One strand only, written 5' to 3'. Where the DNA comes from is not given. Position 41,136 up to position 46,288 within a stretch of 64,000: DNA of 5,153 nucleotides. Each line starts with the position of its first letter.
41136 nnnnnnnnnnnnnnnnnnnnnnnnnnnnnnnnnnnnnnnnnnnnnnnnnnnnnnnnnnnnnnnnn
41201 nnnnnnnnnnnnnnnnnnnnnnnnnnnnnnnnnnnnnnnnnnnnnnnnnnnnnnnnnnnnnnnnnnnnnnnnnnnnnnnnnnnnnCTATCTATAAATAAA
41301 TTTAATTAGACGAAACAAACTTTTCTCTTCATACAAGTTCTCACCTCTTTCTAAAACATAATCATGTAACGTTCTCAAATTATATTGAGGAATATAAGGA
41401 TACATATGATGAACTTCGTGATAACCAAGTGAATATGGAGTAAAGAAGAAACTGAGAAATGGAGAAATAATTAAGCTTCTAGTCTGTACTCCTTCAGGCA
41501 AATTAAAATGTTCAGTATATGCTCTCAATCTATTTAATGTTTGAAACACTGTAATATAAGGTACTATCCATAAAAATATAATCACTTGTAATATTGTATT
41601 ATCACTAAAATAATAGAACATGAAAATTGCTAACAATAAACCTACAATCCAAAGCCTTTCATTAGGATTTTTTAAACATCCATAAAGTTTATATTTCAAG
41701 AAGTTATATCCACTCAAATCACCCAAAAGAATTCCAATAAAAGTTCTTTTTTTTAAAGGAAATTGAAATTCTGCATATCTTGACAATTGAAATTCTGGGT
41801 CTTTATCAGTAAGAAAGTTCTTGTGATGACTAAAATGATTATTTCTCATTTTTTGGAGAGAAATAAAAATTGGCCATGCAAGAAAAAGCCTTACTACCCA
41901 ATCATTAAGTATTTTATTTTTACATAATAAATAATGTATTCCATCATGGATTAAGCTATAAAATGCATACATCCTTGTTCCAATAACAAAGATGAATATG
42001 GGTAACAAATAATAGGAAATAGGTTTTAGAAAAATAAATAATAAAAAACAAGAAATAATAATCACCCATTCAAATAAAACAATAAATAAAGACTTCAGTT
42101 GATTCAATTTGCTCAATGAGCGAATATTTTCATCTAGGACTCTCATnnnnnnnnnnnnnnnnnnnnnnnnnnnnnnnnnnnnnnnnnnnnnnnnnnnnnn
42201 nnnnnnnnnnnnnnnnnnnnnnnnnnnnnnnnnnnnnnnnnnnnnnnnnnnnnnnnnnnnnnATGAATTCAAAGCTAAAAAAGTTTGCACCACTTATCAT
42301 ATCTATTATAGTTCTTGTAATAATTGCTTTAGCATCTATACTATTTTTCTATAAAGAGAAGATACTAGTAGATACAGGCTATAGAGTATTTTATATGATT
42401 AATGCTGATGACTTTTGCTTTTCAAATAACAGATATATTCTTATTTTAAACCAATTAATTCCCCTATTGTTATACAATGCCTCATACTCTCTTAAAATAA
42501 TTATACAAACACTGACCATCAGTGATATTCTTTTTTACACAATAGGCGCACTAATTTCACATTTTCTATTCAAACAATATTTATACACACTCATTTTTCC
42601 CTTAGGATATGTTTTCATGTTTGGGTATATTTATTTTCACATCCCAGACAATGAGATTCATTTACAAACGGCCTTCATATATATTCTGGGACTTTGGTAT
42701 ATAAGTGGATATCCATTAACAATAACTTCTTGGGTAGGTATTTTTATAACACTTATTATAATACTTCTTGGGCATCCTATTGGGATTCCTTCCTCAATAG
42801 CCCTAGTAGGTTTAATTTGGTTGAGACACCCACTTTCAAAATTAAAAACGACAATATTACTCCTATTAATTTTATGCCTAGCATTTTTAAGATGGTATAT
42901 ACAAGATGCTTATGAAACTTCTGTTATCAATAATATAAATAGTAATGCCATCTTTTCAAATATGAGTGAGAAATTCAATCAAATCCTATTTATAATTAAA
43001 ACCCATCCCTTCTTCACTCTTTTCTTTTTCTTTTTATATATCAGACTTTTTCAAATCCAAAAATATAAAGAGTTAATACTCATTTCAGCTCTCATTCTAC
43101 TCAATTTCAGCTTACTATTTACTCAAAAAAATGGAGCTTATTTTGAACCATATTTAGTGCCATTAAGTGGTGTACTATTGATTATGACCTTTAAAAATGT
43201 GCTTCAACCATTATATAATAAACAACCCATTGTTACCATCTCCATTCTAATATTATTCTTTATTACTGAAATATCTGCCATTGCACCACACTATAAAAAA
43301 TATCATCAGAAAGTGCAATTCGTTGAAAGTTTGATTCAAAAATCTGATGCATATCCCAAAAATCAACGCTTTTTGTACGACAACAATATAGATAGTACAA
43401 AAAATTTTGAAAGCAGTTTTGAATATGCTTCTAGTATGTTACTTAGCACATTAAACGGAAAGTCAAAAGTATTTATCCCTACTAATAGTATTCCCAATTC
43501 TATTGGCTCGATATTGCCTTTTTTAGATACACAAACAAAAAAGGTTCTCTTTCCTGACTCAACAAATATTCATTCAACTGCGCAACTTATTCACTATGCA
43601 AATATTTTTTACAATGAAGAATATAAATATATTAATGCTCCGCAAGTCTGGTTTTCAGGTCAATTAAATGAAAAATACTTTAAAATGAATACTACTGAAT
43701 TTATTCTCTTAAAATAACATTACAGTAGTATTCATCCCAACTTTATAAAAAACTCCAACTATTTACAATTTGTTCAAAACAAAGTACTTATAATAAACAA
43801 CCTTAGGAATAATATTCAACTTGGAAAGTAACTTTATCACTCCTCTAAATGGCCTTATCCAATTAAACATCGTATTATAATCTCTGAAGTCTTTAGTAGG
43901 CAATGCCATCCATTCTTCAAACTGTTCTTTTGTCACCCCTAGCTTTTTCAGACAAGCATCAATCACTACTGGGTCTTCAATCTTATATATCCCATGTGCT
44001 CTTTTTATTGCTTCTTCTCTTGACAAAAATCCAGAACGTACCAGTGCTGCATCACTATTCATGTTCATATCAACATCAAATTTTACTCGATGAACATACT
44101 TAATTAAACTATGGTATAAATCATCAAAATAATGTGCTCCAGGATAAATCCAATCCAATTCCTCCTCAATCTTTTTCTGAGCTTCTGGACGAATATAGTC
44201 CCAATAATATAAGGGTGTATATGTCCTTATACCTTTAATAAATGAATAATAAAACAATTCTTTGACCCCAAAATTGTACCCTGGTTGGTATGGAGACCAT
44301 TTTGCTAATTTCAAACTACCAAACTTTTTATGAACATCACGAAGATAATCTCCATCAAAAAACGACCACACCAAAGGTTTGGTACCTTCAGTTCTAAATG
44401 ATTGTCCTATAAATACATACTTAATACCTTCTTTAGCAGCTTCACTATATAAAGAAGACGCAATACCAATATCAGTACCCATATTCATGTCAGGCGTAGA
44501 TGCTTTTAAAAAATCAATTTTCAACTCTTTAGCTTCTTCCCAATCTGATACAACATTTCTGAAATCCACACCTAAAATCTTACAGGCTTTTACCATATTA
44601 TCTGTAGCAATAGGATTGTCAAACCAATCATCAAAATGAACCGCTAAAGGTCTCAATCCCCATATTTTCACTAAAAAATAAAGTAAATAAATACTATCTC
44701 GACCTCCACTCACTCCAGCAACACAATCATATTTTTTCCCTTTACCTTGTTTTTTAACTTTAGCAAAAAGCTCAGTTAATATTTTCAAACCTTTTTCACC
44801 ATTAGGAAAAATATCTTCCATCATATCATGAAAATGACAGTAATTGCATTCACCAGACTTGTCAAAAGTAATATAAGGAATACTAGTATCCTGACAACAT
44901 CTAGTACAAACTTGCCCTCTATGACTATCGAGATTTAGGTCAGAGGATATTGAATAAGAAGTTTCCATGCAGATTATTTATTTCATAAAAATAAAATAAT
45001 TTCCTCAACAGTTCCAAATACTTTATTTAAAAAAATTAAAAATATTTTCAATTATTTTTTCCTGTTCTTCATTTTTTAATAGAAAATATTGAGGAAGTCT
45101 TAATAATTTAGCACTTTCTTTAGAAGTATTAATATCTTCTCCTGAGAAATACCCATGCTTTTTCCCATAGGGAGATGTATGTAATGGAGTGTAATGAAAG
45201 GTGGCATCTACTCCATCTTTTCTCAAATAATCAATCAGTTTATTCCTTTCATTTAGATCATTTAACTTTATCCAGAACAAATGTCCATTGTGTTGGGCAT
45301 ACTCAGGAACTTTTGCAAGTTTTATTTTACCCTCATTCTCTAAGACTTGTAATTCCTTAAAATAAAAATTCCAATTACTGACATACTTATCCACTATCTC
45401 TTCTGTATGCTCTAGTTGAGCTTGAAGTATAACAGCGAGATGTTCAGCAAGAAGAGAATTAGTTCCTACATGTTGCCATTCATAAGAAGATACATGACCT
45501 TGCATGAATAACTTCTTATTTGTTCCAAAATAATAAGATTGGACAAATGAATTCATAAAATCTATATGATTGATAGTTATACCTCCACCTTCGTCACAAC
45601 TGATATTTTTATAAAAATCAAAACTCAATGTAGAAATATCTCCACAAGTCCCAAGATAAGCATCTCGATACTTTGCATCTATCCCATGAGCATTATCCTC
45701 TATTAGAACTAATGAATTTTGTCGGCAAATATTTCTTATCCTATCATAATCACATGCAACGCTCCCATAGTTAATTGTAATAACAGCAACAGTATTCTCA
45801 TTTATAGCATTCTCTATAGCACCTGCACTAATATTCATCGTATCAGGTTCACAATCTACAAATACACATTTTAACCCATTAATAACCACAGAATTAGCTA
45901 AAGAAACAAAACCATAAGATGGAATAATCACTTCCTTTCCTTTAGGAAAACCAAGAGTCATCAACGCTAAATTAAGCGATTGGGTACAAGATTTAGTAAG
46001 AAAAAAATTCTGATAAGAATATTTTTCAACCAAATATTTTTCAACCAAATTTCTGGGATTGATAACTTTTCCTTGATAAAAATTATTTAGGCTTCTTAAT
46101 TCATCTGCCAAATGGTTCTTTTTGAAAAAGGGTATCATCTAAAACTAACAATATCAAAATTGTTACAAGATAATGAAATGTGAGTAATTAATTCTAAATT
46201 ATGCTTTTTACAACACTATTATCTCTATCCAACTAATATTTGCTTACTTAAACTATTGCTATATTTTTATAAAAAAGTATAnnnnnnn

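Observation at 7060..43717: Four DPM1/ArnC-like GT2s paired with five GT-C-like membrane proteins and no polymerase or flippase: a periplasmic lipid-phosphate-sugar relay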

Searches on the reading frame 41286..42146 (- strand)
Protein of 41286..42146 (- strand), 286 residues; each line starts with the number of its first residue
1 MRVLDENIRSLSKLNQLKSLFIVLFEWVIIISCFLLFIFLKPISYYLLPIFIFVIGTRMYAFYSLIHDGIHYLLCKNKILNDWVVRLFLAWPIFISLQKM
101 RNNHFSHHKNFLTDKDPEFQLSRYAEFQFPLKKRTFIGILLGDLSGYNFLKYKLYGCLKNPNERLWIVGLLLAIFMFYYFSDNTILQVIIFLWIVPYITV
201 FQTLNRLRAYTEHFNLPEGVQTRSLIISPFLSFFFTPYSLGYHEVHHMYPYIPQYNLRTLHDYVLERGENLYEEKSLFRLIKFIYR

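Call 6: search_protein_families(library=pfam, proteins=[window:41286-42146:-], max_evalue=0.01)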
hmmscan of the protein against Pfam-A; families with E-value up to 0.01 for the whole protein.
window:41286-42146:- (286 aa): 1 family
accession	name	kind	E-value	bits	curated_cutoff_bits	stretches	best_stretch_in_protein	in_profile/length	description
PF00487.30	FA_desaturase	-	7.5e-33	114.8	29.7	1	50-267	7-241/253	Fatty acid desaturase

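Call 84: search_protein_families(library=ncbifam, proteins=[window:41286-42146:-], max_evalue=0.001)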
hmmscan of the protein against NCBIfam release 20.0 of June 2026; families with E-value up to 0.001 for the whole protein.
window:41286-42146:- (286 aa): 3 families
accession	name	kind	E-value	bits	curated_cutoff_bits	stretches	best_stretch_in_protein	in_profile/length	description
NF041365.1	GntB_guanitoxin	equivalog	8.9e-27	94.3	380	1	6-265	11-279/308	guanitoxin biosynthesis L-arginine gamma (S) hydroxylase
NF045690.1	BCarotKetCrtW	equivalog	1.1e-10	41.3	350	2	20-179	30-192/257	beta-carotene ketolase CrtW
NF052548.1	FAdesatDesABac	equivalog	5.2e-05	22.5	500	0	239-263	267-291/328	Delta(5) desaturase DesA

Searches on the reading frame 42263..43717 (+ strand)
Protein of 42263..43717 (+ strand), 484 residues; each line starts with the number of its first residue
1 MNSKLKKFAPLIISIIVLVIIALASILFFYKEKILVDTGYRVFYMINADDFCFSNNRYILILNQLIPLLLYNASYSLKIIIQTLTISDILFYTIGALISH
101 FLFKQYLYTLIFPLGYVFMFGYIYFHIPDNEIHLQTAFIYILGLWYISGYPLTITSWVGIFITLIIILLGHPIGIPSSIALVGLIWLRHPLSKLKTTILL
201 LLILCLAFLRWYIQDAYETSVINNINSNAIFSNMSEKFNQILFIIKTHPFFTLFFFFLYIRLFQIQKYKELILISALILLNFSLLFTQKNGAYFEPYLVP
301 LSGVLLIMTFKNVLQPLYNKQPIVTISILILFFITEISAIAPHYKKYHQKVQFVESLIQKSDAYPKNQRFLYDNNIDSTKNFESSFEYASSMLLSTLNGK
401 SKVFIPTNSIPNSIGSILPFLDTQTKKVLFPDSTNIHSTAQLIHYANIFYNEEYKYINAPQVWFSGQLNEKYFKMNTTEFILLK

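Call 6: search_protein_families(library=pfam, proteins=[window:42263-43717:+], max_evalue=0.01)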
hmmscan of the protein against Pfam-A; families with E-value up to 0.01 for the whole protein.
window:42263-43717:+ (484 aa): 0 families

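Call 7: search_protein_families(library=ncbifam, proteins=[window:42263-43717:+], max_evalue=0.1)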
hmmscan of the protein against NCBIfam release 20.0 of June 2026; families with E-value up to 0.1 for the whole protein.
window:42263-43717:+ (484 aa): 0 families

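Call 15: search_protein_families(library=pfam, proteins=[window:42263-43717:+], max_evalue=10)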
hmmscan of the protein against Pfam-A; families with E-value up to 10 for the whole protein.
window:42263-43717:+ (484 aa): 1 family
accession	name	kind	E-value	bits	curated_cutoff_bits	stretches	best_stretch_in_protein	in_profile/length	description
PF13786.12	DUF4179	-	0.48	11.3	30.1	1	324-372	11-56/94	Domain of unknown function (DUF4179)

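Call 50: search_protein_representatives(protein=window:42263-43717:+)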
Query: 484 residues. Proteins with E-value up to 0.001 (for the whole library): 137; up to 1e-10: 20; up to 1e-30: 4. The best 137 are listed.
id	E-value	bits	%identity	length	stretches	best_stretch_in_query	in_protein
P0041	0.0e+00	1029.0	99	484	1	1-484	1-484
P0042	2.1e-113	396.3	44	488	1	7-484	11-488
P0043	2.0e-40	155.8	31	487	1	19-480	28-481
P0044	1.9e-36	142.6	31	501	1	13-483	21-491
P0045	1.1e-29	120.3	28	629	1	11-480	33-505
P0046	2.0e-28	116.1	28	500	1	15-480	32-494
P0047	9.0e-26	107.4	25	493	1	8-474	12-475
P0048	7.8e-23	97.7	25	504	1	13-475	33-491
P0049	1.4e-22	96.9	24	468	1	19-482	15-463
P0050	1.5e-21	93.5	25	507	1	19-480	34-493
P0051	1.1e-19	87.3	31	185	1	278-452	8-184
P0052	2.1e-19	86.4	23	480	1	15-483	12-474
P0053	5.6e-19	85.0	29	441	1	37-401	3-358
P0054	1.3e-15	73.9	24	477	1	25-481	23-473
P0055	3.7e-13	65.8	28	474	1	13-370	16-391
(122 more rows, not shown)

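Call 53: search_protein_families(library=pfam, alignment_id=A3, max_evalue=0.01)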
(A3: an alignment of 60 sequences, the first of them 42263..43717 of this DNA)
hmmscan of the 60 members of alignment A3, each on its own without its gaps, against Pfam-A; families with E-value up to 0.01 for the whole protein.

A. member 1, window:42263-43717:+ (484 aa): 0 families

B. families by the number of members that match (of 60 scanned): 6 families
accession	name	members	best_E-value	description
PF17665.6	DUF5527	1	0.0027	Family of unknown function (DUF5527)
PF24138.1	TPR_TNPO3_IPO13_2nd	1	0.0027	Transportin-3/Importin-13 second TPR domain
PF15190.11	TMEM251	1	0.0045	Transmembrane protein 251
PF24661.1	DUF7649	1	0.0067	Domain of unknown function (DUF7649)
PF22230.1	Csx1_CARF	1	0.0074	CRISPR system endoribonuclease Csx1, CARF domain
PF12412.13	DUF3667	1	0.0085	Protein of unknown function (DUF3667)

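Call 65: search_solved_structures(query=A3, max_evalue=10)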
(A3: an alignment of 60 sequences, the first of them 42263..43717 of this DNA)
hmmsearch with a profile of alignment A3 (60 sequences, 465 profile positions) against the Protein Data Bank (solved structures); distinct sequences matched with E-value up to 10: 2.
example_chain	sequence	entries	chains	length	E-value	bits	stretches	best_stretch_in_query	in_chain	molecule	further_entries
3u4v_A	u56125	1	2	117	0.41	12.3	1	393-460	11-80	Telomerase-associated protein 82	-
9r9a_B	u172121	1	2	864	0.53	11.9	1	221-317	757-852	Uncharacterized protein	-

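Call 103: find_encoding_contigs(protein=P0043, flank=5000, max_places=2)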
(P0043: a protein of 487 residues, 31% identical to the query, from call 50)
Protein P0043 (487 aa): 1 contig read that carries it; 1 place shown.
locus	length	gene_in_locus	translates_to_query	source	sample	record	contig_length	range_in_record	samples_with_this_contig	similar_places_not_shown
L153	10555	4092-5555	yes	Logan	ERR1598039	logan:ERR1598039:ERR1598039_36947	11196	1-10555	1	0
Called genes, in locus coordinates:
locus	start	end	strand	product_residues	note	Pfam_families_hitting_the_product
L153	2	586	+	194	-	?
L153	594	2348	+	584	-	PF13522:GATase_6, PF13537:GATase_7, PF00733:Asn_synthase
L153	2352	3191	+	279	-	PF01522:Polysacc_deac_1, PF11959:DUF3473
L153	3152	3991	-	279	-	PF00535:Glycos_transf_2 (weak)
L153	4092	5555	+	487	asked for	-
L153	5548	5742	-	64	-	-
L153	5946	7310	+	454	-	-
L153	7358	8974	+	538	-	PF02310:B12-binding, PF04055:Radical_SAM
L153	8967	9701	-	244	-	PF00535:Glycos_transf_2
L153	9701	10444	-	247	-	PF00483:NTP_transferase, PF12804:NTP_transf_3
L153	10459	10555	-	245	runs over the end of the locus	?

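Call 104: find_encoding_contigs(protein=P0046, flank=5000, max_places=2)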
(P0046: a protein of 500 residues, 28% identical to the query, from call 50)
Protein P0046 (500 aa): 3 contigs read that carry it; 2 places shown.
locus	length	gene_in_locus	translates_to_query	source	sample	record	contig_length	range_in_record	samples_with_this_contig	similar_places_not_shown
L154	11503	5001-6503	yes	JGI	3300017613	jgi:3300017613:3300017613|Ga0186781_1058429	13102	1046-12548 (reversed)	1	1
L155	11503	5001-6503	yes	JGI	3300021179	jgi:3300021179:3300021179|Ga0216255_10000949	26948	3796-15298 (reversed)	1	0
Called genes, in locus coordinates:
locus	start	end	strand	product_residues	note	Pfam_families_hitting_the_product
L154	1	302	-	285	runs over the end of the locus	?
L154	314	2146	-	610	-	PF01558:POR, PF01855:POR_N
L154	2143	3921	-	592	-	PF14691:Fer4_20, PF00070:Pyr_redox (faint), PF07992:Pyr_redox_2, PF13738:Pyr_redox_3 (weak), PF12838:Fer4_7, PF00037:Fer4 (weak)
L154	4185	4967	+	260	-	PF00378:ECH_1, PF16113:ECH_2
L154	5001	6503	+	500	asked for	-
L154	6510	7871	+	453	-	-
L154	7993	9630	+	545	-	PF02310:B12-binding, PF04055:Radical_SAM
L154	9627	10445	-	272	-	PF00535:Glycos_transf_2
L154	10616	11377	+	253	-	PF04116:FA_hydroxylase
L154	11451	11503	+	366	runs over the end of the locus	?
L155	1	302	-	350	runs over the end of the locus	PF02775:TPP_enzyme_C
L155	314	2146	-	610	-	PF01558:POR, PF01855:POR_N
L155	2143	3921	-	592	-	PF14691:Fer4_20, PF00070:Pyr_redox (faint), PF07992:Pyr_redox_2, PF13738:Pyr_redox_3 (weak), PF12838:Fer4_7, PF00037:Fer4 (weak)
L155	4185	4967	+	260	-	PF00378:ECH_1, PF16113:ECH_2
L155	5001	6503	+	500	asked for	-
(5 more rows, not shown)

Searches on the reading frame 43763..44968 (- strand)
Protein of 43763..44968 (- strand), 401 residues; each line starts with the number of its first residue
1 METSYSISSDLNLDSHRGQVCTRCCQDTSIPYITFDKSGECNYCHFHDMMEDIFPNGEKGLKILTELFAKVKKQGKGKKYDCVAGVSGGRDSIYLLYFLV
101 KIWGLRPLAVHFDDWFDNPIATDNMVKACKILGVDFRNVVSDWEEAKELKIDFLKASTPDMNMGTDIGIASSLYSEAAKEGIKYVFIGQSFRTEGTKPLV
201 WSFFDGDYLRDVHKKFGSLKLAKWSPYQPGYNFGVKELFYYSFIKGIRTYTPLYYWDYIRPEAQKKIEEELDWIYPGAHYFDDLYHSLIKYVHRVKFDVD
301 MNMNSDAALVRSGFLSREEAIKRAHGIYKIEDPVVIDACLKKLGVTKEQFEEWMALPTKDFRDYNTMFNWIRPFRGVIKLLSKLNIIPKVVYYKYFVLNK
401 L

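Call 6: search_protein_families(library=pfam, proteins=[window:43763-44968:-], max_evalue=0.01)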
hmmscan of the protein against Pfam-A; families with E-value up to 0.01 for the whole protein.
window:43763-44968:- (401 aa): 0 families

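Call 7: search_protein_families(library=ncbifam, proteins=[window:43763-44968:-], max_evalue=0.1)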
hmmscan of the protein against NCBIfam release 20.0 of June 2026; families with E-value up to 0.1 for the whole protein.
window:43763-44968:- (401 aa): 2 families
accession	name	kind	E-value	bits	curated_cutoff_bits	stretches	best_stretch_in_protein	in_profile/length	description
TIGR03573.1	WbuX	subfamily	3.6e-58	197.6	203.2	1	19-354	2-343/344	N-acetyl sugar amidotransferase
TIGR02432.1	lysidine_TilS_N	equivalog_domain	0.011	15.7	93.6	1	83-113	3-36/189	tRNA lysidine(34) synthetase TilS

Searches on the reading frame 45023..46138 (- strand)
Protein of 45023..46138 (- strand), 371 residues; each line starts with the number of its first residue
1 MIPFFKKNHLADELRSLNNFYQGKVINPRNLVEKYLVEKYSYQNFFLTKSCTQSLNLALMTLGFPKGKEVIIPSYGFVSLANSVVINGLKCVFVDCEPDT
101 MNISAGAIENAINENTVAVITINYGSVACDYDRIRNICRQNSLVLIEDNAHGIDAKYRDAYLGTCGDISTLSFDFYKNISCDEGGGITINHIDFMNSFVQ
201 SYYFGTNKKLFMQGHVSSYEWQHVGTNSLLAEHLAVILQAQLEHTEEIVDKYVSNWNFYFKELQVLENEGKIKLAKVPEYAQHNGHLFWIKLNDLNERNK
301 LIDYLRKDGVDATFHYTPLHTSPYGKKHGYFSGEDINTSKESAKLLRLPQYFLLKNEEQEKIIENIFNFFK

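Call 6: search_protein_families(library=pfam, proteins=[window:45023-46138:-], max_evalue=0.01)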
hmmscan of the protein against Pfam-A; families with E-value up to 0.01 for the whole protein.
window:45023-46138:- (371 aa): 2 families
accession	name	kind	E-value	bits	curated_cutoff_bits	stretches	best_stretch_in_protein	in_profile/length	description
PF01041.23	DegT_DnrJ_EryC1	-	9e-65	219.7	19.8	1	36-366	33-359/360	DegT/DnrJ/EryC1/StrS aminotransferase family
PF00155.27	Aminotran_1_2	-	1.3e-08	34.9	19.7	1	43-152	66-189/361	Aminotransferase class I and II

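Call 102: search_protein_families(library=ncbifam, proteins=[window:45023-46138:-], max_evalue=0.00001)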
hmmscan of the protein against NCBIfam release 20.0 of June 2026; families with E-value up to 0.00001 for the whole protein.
window:45023-46138:- (371 aa): 10 families
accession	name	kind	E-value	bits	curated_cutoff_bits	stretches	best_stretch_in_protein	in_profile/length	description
NF008687.0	PRK11706.1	equivalog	6.1e-106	354.3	375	1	1-370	1-374/375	dTDP-4-amino-4,6-dideoxygalactose transaminase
TIGR02379.1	ECA_wecE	subfamily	1.5e-100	336.6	434.85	1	1-370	1-375/376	dTDP-4-amino-4,6-dideoxy-D-glucose transaminase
TIGR03588.1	PseC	equivalog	5.1e-45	154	423.5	1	31-368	34-378/380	UDP-4-amino-4,6-dideoxy-N-acetyl-beta-L-altrosamine transaminase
NF008658.2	PRK11658.1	equivalog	5.9e-43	147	631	1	31-367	37-374/379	UDP-4-amino-4-deoxy-L-arabinose aminotransferase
TIGR04181.1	NHT_00031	hypoth_equivalog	5e-36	124.3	420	1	32-349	35-357/359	LegC family aminotransferase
NF011936.0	PRK15407.1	equivalog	5.1e-28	97.9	423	1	64-201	110-246/440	lipopolysaccharide biosynthesis protein RfbH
TIGR04427.1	PLP_DesI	equivalog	1.1e-24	87.3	650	1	48-324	73-340/390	dTDP-4-dehydro-6-deoxyglucose aminotransferase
NF005817.0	PRK07683.1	equivalog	3.1e-06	26.1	575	1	33-121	80-167/387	aminotransferase A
TIGR01265.1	tyr_nico_aTase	subfamily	3.4e-06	26.3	292.45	1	35-125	89-179/403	tyrosine/nicotianamine family aminotransferase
NF005816.0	PRK07682.1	equivalog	8.5e-06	24.6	620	0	31-151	79-205/390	aminotransferase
